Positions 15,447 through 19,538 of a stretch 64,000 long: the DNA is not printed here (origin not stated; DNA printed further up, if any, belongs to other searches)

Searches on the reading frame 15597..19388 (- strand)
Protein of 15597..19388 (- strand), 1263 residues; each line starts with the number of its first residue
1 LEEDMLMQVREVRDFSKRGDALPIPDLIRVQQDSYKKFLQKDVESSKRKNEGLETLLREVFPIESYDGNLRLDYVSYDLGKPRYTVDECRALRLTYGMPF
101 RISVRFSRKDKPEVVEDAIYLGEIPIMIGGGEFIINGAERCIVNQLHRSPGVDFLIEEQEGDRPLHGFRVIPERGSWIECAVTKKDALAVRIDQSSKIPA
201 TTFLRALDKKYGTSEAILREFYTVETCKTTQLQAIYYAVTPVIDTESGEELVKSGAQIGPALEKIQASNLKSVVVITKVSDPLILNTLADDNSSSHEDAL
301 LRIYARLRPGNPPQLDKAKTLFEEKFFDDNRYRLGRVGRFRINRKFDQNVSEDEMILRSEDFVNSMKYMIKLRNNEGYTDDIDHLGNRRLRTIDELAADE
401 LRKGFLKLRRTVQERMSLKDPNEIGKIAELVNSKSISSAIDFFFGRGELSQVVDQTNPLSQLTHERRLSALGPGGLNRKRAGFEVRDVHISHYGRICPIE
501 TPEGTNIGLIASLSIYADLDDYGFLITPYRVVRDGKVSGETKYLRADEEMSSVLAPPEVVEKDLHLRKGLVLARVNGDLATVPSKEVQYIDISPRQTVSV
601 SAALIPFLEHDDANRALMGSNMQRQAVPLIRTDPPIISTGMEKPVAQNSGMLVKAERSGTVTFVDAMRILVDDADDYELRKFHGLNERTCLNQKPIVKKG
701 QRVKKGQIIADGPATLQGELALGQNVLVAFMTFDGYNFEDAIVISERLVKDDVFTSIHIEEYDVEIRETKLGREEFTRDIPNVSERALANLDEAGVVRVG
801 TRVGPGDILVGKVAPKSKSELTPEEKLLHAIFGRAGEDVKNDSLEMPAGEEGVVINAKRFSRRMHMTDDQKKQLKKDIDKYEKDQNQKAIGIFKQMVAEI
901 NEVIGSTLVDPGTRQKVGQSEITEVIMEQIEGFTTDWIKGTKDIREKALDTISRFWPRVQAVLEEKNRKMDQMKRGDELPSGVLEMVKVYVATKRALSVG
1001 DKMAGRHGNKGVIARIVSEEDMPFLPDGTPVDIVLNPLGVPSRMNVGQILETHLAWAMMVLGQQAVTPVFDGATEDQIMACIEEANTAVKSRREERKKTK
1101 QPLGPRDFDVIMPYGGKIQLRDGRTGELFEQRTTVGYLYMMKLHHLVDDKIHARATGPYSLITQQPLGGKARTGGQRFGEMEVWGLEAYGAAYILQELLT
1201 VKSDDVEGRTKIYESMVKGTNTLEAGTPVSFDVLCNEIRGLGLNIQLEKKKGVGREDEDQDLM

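Call 39: find_homologous_proteins(query=window:15597-19388:-, max_evalue=1e-50)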
Query window:15597-19388:- (1263 aa): 8000 proteins with E <= 1e-50 among 8000 candidates; the best 120 are listed.
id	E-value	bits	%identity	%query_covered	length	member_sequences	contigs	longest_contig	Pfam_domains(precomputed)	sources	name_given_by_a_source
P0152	0.0e+0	2824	100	100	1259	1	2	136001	PF04565.22,PF04561.20,PF04560.26,PF10385.15,PF04563.21,PF00562.34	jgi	-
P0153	0.0e+0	2820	100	100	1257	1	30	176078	PF04565.22,PF04561.20,PF04560.26,PF10385.15,PF04563.21,PF00562.34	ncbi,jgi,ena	-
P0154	0.0e+0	2819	100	100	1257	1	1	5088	PF04565.22,PF04561.20,PF04560.26,PF10385.15,PF04563.21,PF00562.34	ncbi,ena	-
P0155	0.0e+0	2818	100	100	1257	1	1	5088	PF04565.22,PF04561.20,PF04560.26,PF10385.15,PF04563.21,PF00562.34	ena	-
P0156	0.0e+0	2817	100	100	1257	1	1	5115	PF04565.22,PF04561.20,PF04560.26,PF10385.15,PF04563.21,PF00562.34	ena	-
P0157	0.0e+0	2797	99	100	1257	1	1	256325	PF04565.22,PF04561.20,PF04560.26,PF10385.15,PF04563.21,PF00562.34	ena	-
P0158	0.0e+0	2767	98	100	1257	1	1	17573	PF04565.22,PF04561.20,PF04560.26,PF10385.15,PF04563.21,PF00562.34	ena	-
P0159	0.0e+0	2573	90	100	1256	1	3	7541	PF04565.22,PF04561.20,PF04560.26,PF10385.15,PF04563.21,PF00562.34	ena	-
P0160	0.0e+0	2555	89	100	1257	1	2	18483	PF04565.22,PF04561.20,PF04560.26,PF10385.15,PF04563.21,PF00562.34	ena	-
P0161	0.0e+0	2551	89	100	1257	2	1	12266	PF04565.22,PF04561.20,PF04560.26,PF10385.15,PF04563.21,PF00562.34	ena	-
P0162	0.0e+0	2458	86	100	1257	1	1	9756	PF04565.22,PF04561.20,PF04560.26,PF10385.15,PF04563.21,PF00562.34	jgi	jgi:DNA-directed RNA polymerase subunit beta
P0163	0.0e+0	2454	86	100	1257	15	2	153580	PF04565.22,PF04561.20,PF04560.26,PF10385.15,PF04563.21,PF00562.34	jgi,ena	jgi:DNA-directed RNA polymerase subunit beta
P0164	0.0e+0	2451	85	100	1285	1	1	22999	PF04565.22,PF04561.20,PF04560.26,PF10385.15,PF04563.21,PF00562.34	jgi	jgi:DNA-directed RNA polymerase subunit beta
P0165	0.0e+0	2445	85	100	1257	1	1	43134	PF04565.22,PF04561.20,PF04560.26,PF10385.15,PF04563.21,PF00562.34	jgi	jgi:DNA-directed RNA polymerase subunit beta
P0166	0.0e+0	2444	85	100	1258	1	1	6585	PF04565.22,PF04561.20,PF04560.26,PF10385.15,PF04563.21,PF00562.34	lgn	-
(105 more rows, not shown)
